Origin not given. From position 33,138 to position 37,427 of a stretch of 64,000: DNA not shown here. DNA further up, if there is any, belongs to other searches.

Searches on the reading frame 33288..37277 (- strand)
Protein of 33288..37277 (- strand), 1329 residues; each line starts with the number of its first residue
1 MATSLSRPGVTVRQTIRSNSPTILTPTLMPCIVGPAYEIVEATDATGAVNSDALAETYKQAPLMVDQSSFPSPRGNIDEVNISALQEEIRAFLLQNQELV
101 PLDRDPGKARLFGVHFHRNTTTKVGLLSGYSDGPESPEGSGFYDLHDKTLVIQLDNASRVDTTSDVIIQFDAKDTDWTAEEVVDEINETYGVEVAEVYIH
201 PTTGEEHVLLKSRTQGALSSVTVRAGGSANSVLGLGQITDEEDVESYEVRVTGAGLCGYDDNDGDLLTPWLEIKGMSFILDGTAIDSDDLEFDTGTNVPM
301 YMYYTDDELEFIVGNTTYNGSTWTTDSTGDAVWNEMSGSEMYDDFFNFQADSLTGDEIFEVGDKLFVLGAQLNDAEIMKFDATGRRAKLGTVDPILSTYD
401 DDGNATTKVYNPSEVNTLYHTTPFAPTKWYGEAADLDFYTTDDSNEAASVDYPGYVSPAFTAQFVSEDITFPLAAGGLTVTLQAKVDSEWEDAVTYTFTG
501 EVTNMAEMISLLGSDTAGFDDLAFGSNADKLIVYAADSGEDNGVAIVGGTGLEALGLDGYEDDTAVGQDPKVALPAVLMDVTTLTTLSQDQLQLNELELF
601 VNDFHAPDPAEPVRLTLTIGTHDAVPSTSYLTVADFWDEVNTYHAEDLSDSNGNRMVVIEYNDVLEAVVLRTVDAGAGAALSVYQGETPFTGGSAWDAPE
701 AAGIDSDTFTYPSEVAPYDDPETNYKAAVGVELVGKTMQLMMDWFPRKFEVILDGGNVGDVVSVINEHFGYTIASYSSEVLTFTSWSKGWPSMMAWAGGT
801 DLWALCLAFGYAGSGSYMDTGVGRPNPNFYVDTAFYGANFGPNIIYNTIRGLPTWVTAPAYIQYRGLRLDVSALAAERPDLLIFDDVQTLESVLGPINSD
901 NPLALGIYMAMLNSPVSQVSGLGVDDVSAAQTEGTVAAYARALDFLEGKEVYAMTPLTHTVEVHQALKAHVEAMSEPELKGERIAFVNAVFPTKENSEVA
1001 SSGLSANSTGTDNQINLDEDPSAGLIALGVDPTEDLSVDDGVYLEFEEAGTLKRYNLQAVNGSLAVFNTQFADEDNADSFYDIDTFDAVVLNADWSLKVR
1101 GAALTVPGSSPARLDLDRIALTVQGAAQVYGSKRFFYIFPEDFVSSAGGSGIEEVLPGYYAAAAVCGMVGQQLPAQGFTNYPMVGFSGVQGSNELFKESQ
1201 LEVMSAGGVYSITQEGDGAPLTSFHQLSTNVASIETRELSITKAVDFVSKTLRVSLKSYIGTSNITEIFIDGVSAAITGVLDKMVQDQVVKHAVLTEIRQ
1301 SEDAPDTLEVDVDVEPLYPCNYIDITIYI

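Call 95: search_protein_families(library=phrogs, proteins=[window:33288-37277:-], max_evalue=0.00001)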
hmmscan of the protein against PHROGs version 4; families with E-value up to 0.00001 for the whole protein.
window:33288-37277:- (1329 aa): 2 families
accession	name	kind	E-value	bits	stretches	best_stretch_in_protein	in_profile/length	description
phrog_2839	-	tail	3.3e-18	66.5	1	1126-1326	364-561/581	tail sheath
phrog_279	-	tail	1.6e-16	61.1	1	1153-1328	301-481/489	tail sheath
